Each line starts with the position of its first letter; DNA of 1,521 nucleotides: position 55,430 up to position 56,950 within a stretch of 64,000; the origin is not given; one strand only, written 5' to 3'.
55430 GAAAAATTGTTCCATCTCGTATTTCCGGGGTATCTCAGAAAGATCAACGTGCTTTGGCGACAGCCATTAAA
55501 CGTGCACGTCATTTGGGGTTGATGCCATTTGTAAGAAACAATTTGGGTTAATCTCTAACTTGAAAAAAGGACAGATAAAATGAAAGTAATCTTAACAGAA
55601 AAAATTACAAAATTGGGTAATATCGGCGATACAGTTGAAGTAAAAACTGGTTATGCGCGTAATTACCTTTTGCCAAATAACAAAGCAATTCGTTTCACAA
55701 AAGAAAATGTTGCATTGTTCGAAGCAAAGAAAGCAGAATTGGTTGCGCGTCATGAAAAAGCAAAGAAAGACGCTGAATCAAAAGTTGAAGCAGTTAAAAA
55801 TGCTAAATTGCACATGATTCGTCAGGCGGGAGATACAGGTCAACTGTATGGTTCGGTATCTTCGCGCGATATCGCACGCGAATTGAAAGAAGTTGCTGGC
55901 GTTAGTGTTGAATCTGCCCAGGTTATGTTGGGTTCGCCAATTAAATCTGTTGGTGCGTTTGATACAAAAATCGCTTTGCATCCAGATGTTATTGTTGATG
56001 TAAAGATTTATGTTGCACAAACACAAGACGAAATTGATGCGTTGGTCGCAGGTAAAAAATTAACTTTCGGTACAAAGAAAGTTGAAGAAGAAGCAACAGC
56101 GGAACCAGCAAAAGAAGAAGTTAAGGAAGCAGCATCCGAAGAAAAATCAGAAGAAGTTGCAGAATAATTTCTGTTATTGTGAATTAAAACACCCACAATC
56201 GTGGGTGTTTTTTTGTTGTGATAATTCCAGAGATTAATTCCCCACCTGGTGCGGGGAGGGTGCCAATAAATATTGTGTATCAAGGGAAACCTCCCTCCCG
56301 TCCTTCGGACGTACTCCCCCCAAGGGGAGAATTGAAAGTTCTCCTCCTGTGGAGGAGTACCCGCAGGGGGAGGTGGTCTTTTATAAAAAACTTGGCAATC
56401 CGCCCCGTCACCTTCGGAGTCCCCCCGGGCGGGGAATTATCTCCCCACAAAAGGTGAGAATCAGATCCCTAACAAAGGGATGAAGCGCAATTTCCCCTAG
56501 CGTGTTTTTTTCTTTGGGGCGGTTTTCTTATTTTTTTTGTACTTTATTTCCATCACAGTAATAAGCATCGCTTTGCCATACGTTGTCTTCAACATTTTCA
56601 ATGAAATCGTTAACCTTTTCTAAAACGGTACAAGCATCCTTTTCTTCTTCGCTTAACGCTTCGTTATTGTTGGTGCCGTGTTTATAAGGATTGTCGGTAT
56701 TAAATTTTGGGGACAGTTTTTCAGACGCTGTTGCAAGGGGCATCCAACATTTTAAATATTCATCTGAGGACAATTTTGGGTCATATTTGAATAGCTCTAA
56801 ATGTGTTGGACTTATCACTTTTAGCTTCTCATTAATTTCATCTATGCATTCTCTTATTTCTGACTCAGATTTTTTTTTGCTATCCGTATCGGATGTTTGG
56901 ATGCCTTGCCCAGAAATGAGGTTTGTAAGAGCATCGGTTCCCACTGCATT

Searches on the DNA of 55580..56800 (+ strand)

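Call 4: search_rna_families(source=window, start=55900, end=56800, threshold=evalue, max_evalue=10, show_alignments=3)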
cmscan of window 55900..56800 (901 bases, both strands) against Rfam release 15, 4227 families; matches with E-value up to 10: 19.
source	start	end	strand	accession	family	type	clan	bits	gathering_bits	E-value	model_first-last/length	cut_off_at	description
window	56183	56275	-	RF00512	Leu_leader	Cis-reg; leader;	-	25.3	50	0.0082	1-148/148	no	Leucine operon leader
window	56144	56216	+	RF02435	SpF41_sRNA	Gene; sRNA;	-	22.8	52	0.56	1-105/105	no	Streptococcus sRNA SpF41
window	56177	56229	-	RF02066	STnc320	Gene; sRNA;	-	22.7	50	0.12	1-55/55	no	Salmonella enterica sRNA STnc320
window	56160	56224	+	RF02362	Yfr10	Gene; sRNA;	-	22.2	43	1.2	1-78/78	no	Cyanobacterial functional RNA 10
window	56322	56415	+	RF02839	Ref66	Gene; antisense;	-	21.6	92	0.13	1-120/120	no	Enterococcus sRNA 66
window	56165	56255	-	RF03545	Flavi_ISFV_CRE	Cis-reg;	-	21.2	41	1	1-89/89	no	Insect-specific Flavivirus 3' UTR cis-acting replication element (CRE)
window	56146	56219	+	RF02048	STnc30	Gene; sRNA;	-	19.1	120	2.2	1-132/132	no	Salmonella enterica conserved region STnc30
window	56463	56514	-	RF02416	TCV_H4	Cis-reg;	-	18.1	50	3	1-51/51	no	Turnip crinkle virus 3'UTR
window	56578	56672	-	RF01742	lactis-plasmid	Gene; sRNA;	-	18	70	6.1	1-106/106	no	lactis-plasmid RNA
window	56223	56335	-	RF00618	U4atac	Gene; snRNA; splicing;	CL00007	17.9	53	1.7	1-132/132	no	U4atac minor spliceosomal RNA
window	56288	56333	-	RF01762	whalefall-1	Gene; sRNA;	-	17.8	37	0.097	1-56/56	no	Whalefall-1 RNA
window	56429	56455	+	RF01785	blv_FSE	Cis-reg; frameshift_element;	-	17.5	34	1.7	1-27/27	no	ribosomal frameshift site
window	56182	56284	-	RF01859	Phe_leader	Cis-reg; leader;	-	17.3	55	5.3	1-125/125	no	Phenylalanine leader peptide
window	56471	56540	-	RF01675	CrcZ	Gene; sRNA;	-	17.2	95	0.028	1-398/398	no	Pseudomonas sRNA CrcZ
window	56314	56357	+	RF03630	mir-2818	Gene; miRNA;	-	17.1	90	2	1-60/60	no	mir-2818 microRNA precursor family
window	56338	56375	+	RF01762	whalefall-1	Gene; sRNA;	-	13.9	37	1.7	1-56/56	no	Whalefall-1 RNA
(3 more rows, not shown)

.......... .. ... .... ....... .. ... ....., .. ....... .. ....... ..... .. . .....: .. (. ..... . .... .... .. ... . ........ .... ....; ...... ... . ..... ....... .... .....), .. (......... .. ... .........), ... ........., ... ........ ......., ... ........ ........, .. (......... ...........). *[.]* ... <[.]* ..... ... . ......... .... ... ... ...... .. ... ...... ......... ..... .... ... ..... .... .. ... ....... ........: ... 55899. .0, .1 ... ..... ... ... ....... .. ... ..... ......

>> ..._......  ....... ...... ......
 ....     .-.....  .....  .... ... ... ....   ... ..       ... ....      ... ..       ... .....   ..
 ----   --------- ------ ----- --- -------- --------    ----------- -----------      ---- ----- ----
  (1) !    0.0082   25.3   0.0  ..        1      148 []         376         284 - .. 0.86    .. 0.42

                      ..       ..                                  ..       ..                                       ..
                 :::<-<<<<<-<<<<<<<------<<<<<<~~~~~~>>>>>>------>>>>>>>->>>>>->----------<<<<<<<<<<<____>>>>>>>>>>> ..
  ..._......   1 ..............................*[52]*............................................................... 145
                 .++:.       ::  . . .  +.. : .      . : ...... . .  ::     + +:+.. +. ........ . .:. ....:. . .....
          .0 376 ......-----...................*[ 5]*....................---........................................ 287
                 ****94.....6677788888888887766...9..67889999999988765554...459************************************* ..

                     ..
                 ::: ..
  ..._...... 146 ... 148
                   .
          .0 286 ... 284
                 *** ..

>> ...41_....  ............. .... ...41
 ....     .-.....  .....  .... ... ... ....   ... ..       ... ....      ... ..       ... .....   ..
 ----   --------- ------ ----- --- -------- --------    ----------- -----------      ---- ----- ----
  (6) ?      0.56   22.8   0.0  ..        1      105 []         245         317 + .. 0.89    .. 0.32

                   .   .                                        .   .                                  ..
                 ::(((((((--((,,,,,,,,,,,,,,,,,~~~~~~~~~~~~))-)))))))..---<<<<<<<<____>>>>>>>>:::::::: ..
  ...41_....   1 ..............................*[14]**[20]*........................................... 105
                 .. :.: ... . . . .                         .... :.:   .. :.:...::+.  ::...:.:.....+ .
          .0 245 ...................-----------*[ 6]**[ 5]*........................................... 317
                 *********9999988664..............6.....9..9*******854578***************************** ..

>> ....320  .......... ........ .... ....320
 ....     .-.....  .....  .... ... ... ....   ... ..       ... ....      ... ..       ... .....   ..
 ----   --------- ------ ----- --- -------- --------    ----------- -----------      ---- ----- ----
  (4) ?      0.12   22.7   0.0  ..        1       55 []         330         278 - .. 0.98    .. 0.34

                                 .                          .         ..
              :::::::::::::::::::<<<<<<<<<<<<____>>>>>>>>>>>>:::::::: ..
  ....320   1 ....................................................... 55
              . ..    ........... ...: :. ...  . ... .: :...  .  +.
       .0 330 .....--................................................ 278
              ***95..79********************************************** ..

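Call 33: search_rna_families(sources=[L022, L024, L031, L039, L040, L055, L069, L076, L088, L107, L110, L111, L128, L132, L127, L129, L008, L014, L017, L105], threshold=gathering, show_alignments=4)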
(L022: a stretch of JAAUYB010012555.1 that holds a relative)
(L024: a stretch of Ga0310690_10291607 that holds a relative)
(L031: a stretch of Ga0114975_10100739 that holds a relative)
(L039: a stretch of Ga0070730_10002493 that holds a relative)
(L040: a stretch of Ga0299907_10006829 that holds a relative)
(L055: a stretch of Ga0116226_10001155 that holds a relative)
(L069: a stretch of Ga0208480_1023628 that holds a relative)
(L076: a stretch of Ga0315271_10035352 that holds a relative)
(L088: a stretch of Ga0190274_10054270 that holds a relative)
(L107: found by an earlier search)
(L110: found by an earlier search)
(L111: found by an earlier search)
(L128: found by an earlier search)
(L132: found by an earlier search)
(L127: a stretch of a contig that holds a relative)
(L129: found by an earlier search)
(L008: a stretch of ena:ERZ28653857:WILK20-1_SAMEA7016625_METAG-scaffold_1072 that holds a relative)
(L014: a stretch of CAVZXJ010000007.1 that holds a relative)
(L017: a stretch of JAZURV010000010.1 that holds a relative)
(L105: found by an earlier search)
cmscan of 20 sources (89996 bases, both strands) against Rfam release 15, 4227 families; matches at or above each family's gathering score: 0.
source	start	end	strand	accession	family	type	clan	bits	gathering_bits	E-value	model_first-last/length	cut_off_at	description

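Call 34: search_rna_families(source=window, start=56270, end=56390, threshold=evalue, max_evalue=1, show_alignments=4)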
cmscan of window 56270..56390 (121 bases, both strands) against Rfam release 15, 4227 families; matches with E-value up to 1: 8.
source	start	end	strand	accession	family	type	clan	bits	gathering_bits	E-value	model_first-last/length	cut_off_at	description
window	56302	56367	-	RF04043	mir-2062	Gene; miRNA;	-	19.6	90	0.049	1-72/72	no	mir-2062 microRNA precursor family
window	56303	56366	-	RF03912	mir-4659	Gene; miRNA;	-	19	92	0.11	1-73/73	no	mir-4659 microRNA precursor family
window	56301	56368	+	RF04285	mir-660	Gene; miRNA;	-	18.7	73.3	0.087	1-76/76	no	mir-660 microRNA precursor family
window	56288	56333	-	RF01762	whalefall-1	Gene; sRNA;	-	17.8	37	0.013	1-56/56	no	Whalefall-1 RNA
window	56314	56357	+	RF03630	mir-2818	Gene; miRNA;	-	17.1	90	0.27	1-60/60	no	mir-2818 microRNA precursor family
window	56303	56366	+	RF03912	mir-4659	Gene; miRNA;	-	16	92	0.74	1-73/73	no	mir-4659 microRNA precursor family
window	56293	56374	-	RF04285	mir-660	Gene; miRNA;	-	15.2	73.3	0.86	1-76/76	no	mir-660 microRNA precursor family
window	56338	56375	+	RF01762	whalefall-1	Gene; sRNA;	-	13.9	37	0.23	1-56/56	no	Whalefall-1 RNA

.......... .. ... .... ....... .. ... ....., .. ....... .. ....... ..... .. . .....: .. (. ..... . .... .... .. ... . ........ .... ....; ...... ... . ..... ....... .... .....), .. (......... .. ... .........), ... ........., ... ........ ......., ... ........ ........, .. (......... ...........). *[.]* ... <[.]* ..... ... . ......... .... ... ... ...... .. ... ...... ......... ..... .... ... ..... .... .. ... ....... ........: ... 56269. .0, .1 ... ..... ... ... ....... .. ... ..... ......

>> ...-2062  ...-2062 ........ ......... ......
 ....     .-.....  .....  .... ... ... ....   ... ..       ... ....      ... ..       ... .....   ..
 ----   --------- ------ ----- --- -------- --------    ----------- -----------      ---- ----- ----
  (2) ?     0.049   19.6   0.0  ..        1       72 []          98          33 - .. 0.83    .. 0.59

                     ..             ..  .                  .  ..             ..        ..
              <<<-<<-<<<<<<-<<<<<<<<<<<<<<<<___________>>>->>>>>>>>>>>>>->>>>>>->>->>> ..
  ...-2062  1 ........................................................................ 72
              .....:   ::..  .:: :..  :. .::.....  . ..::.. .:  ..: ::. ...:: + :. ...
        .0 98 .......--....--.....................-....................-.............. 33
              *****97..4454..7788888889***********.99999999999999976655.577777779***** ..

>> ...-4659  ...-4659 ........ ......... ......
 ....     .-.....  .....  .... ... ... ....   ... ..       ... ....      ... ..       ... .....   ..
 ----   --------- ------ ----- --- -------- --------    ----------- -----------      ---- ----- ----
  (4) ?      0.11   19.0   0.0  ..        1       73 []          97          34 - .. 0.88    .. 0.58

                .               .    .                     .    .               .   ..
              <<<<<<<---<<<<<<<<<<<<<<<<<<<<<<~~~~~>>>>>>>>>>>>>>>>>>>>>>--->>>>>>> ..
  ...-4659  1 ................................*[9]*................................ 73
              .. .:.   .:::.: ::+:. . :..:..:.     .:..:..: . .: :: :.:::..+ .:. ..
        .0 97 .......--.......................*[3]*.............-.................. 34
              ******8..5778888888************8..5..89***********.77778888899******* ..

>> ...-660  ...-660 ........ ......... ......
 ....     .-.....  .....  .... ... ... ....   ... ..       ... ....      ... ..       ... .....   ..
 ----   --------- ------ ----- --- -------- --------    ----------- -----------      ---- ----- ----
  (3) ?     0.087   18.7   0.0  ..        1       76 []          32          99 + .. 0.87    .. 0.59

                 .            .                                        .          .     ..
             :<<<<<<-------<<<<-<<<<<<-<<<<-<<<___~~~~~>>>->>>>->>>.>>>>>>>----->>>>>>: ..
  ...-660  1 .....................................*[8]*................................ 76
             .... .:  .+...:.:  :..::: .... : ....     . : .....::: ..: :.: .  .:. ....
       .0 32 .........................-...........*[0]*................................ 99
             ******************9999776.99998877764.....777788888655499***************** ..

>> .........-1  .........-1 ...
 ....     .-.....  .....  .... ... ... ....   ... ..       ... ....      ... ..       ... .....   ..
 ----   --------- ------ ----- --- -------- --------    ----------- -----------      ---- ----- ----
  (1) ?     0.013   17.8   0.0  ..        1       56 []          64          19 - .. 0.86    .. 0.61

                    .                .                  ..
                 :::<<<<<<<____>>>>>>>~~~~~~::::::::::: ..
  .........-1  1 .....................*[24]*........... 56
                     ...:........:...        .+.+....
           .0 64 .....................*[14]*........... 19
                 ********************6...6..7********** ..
